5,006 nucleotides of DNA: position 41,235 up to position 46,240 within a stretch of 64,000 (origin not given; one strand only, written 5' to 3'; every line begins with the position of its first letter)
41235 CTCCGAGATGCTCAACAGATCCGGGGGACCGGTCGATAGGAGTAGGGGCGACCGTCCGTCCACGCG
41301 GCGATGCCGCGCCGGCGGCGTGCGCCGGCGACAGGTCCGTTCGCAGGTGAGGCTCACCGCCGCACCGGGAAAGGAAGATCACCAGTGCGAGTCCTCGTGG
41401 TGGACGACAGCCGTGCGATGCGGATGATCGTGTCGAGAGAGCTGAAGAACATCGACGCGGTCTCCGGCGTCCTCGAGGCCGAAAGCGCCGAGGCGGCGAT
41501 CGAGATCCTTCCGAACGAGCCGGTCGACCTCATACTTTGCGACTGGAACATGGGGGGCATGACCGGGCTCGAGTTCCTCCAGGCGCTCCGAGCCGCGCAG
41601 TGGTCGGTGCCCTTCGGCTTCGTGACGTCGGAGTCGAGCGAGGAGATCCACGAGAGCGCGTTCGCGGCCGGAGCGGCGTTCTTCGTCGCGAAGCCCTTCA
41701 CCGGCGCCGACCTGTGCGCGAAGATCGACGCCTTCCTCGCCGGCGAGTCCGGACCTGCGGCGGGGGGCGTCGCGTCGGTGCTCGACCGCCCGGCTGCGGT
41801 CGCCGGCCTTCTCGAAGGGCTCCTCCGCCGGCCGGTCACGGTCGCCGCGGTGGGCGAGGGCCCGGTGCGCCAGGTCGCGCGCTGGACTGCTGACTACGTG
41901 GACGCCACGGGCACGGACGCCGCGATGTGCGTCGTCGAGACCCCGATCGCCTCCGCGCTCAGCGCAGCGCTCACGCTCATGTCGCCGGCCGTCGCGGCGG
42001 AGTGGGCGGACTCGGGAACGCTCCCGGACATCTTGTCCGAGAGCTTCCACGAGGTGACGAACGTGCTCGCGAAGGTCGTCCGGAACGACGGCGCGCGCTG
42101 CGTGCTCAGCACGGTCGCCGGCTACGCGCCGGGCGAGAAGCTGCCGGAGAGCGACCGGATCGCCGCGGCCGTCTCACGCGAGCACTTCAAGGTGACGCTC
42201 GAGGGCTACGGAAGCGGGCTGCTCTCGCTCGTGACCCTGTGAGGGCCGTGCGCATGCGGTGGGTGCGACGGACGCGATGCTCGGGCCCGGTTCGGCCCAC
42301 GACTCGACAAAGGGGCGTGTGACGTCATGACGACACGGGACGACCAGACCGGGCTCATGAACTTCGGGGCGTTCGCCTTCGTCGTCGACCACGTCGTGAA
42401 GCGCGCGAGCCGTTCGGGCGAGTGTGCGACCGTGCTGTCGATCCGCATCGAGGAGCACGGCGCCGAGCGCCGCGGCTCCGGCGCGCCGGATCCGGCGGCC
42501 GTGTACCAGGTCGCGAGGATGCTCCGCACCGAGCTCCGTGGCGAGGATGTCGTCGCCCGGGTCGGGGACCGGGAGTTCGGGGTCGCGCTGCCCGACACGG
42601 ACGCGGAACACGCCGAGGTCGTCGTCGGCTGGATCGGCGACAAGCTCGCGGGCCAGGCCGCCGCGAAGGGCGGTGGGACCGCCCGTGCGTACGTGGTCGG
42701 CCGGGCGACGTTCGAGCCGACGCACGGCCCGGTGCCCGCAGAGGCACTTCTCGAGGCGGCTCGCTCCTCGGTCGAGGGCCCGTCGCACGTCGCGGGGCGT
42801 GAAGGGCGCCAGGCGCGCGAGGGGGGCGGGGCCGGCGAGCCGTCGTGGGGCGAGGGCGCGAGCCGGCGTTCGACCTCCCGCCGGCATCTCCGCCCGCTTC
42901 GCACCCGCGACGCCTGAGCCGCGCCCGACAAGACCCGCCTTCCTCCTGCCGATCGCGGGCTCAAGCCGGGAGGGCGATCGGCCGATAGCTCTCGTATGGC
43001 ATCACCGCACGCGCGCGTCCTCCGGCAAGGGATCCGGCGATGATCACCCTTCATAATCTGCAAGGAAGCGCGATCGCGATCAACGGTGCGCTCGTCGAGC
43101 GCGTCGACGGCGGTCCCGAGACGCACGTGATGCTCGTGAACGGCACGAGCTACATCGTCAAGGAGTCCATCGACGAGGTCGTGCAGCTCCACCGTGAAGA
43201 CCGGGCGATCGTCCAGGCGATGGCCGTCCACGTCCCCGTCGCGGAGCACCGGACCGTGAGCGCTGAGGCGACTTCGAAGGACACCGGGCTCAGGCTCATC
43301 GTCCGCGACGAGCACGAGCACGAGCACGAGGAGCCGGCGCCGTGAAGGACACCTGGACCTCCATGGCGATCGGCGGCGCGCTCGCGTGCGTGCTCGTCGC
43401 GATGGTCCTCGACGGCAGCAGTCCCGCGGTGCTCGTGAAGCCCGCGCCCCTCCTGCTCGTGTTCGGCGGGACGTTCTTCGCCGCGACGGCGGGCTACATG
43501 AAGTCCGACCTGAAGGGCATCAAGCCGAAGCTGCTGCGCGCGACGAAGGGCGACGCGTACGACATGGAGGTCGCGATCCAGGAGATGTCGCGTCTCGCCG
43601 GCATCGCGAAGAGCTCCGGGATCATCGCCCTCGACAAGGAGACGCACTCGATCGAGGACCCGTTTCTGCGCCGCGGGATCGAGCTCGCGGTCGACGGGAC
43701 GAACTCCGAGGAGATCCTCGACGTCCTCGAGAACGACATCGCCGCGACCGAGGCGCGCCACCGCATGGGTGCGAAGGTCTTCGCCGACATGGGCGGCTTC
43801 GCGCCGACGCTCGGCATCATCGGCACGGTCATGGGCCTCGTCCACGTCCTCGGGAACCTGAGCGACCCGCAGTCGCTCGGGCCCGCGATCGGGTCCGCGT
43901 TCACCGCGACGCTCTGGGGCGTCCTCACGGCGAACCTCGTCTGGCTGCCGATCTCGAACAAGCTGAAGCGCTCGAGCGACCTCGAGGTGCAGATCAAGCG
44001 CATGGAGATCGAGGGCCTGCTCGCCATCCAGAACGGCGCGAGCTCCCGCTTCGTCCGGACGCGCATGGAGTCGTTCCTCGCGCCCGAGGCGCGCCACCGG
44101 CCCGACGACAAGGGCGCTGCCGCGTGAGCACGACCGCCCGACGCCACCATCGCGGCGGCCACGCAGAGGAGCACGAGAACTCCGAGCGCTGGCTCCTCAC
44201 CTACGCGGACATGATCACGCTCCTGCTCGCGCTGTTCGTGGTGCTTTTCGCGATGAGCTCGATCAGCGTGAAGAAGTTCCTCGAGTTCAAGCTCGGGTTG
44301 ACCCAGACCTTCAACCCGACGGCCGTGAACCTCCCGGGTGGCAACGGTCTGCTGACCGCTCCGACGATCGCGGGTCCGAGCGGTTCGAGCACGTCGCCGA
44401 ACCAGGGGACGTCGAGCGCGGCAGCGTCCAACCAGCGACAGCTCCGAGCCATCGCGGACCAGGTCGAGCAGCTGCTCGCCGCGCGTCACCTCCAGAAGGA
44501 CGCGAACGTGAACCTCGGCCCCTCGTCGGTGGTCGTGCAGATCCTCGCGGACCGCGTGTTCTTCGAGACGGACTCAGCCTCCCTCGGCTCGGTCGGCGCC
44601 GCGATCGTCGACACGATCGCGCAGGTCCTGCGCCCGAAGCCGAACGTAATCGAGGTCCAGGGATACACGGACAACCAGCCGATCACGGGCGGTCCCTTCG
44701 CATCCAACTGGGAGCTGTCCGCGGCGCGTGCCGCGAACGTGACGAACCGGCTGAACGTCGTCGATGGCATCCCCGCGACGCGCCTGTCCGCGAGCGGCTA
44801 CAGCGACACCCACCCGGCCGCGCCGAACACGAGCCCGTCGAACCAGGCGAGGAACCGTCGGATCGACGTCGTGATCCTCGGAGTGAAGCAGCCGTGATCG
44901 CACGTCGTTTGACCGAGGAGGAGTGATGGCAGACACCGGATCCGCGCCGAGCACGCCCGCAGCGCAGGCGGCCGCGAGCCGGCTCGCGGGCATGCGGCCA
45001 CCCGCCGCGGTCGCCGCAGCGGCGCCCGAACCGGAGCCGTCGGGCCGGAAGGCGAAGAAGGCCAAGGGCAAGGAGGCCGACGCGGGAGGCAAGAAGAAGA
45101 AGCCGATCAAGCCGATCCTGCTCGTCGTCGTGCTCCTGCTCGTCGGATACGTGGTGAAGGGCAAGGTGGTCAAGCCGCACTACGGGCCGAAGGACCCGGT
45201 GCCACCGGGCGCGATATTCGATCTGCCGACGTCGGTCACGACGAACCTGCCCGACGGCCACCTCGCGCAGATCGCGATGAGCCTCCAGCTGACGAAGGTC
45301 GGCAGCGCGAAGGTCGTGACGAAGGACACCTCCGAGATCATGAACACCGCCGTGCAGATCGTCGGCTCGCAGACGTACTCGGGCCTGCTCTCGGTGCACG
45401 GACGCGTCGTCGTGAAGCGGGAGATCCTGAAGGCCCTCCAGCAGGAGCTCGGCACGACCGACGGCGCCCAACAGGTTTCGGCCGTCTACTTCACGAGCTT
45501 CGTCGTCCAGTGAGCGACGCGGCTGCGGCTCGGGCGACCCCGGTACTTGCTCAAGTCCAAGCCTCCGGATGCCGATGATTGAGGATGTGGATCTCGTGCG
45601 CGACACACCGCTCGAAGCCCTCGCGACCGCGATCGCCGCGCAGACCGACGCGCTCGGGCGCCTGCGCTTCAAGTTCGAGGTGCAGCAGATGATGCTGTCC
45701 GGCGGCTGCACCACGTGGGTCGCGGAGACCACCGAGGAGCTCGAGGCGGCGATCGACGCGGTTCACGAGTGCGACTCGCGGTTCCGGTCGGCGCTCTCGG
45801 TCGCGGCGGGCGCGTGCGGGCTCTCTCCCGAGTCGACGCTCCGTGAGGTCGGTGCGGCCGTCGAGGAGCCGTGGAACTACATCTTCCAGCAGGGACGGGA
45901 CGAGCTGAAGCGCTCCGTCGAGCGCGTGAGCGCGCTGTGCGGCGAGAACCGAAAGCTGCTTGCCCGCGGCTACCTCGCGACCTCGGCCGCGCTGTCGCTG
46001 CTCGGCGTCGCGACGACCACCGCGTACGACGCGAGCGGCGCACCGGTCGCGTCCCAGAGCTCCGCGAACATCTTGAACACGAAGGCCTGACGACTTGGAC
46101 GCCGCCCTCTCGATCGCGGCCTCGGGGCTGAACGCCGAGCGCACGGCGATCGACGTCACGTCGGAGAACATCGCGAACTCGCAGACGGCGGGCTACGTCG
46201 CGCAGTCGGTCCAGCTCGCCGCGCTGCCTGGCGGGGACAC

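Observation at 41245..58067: Recurring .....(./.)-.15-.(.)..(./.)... motif upstream of six motility and glycan operons (sigma-28-type promoter family)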

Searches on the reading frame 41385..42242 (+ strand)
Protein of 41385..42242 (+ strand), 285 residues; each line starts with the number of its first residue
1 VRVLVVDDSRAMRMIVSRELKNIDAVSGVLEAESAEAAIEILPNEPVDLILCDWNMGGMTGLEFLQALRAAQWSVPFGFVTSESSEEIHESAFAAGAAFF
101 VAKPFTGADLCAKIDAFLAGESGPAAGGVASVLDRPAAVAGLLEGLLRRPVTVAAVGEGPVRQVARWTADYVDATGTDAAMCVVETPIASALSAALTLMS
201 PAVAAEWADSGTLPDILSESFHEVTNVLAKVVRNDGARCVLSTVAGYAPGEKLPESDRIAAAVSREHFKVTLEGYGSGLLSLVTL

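Call 14: search_protein_families(library=pfam, proteins=[window:41385-42242:+], max_evalue=0.01)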
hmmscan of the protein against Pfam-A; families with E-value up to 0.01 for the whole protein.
window:41385-42242:+ (285 aa): 2 families
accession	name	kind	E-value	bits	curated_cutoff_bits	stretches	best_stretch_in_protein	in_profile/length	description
PF00072.30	Response_reg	-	5.2e-24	85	30.2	1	3-114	1-110/111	Response regulator receiver domain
PF20274.4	cREC_REC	-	0.0019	19.3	27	1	4-74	3-63/88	Cyclic-phosphate processing Receiver domain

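Call 23: search_protein_families(library=ncbifam, proteins=[window:41385-42242:+], max_evalue=0.001)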
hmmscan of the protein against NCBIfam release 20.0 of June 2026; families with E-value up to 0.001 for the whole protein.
window:41385-42242:+ (285 aa): 83 families (the best 25 are shown)
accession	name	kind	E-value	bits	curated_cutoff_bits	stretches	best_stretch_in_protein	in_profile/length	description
NF007901.0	PRK10610.1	equivalog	4.5e-18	65.6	189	1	1-115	6-121/129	chemotaxis response regulator CheY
TIGR02154.1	PhoB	equivalog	6.5e-15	55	296.2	1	2-118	4-120/226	phosphate regulon transcriptional regulator PhoB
NF053854.1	RespRegPhoBBctds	equivalog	4.5e-13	49.1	270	1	3-119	1-116/225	two-component system response regulator PhoB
NF001965.0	PRK00742.1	subfamily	1.4e-12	47.5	293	1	1-108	4-112/357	chemotaxis-specific protein-glutamate methyltransferase CheB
NF041734.1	resp_reg_RppA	equivalog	2e-12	47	250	1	1-117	1-117/229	two-component system response regulator RppA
NF045991.1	RespRegCtrARhodob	equivalog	3.9e-12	46.4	350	1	1-123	1-121/224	response regulator transcription factor CtrA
NF007935.0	PRK10651.1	equivalog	1.2e-11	44.2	250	1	2-121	8-127/216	two-component system response regulator NarL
NF007546.0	PRK10161.1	equivalog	2.5e-11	43.6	471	1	2-120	4-122/229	phosphate response regulator transcription factor PhoB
NF007005.1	PRK09468.1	equivalog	3.7e-11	42.9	331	1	2-124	5-125/237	osmolarity response regulator transcription factor OmpR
TIGR01818.1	ntrC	equivalog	4.1e-11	42.3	558.6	1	3-115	1-111/463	nitrogen regulation protein NR(I)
NF047654.1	DiguCycDgcRLepto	equivalog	6.9e-11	41.6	500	1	2-115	4-117/295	diguanylate cyclase DgcR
NF010430.0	PRK13856.1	equivalog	8.5e-11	42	344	1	2-118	3-117/241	two-component response regulator VirG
NF046022.1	RespRegCpdRBruc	equivalog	9.2e-11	41.8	180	1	2-119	3-118/120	cell cycle two-component system response regulator CpdR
NF006900.1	PRK09390.1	equivalog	9.8e-11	41.6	255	1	2-119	6-121/203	response regulator FixJ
NF007403.0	PRK09935.1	equivalog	2.4e-10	40.4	271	1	3-120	6-123/210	fimbria biosynthesis transcriptional regulator FimZ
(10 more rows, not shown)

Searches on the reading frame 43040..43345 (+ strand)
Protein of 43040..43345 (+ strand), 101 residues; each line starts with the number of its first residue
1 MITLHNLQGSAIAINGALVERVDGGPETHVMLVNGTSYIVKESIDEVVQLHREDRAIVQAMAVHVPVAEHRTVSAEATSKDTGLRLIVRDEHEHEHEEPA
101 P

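Call 14: search_protein_families(library=pfam, proteins=[window:43040-43345:+], max_evalue=0.01)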
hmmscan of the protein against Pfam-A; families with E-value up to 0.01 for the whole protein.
window:43040-43345:+ (101 aa): 1 family
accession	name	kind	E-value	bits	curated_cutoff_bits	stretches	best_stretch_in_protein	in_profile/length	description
PF06289.16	FlbD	-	1.1e-16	60.6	24.7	1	1-56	1-56/59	Flagellar and Swarming motility proteins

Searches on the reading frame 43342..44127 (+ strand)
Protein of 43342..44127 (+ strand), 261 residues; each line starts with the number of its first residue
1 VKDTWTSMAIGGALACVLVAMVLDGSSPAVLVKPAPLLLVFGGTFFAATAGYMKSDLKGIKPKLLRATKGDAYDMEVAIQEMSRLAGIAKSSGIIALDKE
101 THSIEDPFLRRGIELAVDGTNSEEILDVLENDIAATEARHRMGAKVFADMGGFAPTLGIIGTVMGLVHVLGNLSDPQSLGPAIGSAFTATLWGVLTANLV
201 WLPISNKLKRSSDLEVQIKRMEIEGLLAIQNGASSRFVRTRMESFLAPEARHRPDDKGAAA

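Call 14: search_protein_families(library=pfam, proteins=[window:43342-44127:+], max_evalue=0.01)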
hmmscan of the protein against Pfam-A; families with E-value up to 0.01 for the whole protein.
window:43342-44127:+ (261 aa): 2 families
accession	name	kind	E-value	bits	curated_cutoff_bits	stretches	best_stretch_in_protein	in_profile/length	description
PF01618.21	MotA_ExbB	-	1.5e-32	112.5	22.9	1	101-218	2-124/127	MotA/TolQ/ExbB proton channel family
PF20560.3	MotA_N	-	0.0004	21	27.3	1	13-88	7-83/91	Motility protein A N-terminal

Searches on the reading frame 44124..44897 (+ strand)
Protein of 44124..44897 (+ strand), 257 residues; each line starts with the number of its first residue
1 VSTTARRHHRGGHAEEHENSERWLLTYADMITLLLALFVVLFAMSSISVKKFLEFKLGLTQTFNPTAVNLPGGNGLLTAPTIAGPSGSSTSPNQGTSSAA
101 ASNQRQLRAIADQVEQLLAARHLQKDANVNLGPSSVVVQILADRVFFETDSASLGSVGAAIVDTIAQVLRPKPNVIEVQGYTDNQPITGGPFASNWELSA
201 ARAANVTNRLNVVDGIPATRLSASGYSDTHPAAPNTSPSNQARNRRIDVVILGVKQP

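Call 14: search_protein_families(library=pfam, proteins=[window:44124-44897:+], max_evalue=0.01)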
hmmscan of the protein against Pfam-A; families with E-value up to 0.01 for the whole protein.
window:44124-44897:+ (257 aa): 2 families
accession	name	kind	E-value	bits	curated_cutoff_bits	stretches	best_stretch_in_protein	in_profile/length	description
PF13677.11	MotB_plug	-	2.7e-19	68.9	24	1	6-63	1-58/58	Membrane MotB of proton-channel complex MotA/MotB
PF00691.25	OmpA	-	2.3e-18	66.8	27.2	1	146-245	1-98/98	OmpA family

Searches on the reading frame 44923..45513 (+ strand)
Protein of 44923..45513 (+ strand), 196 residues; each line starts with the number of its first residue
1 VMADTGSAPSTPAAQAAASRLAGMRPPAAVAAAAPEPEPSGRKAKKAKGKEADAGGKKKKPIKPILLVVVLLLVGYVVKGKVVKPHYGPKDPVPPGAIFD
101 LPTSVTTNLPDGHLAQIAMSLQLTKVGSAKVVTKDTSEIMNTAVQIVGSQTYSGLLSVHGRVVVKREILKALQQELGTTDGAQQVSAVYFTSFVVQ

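Call 14: search_protein_families(library=pfam, proteins=[window:44923-45513:+], max_evalue=0.01)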
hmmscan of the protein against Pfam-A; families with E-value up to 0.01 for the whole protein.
window:44923-45513:+ (196 aa): 1 family
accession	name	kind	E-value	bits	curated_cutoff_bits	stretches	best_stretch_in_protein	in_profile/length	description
PF03748.19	FliL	-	2.3e-15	57.4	24.6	1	99-196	2-103/103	Flagellar basal body-associated protein FliL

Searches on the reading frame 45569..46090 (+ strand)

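Call 14: search_protein_families(library=pfam, proteins=[window:45569-46090:+], max_evalue=0.01)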
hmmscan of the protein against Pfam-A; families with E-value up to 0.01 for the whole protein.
window:45569-46090:+ (173 aa): 1 family
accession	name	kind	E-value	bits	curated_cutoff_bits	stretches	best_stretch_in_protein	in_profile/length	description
PF05130.17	FlgN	-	2.8e-09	38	30.5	1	16-158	4-144/147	FlgN protein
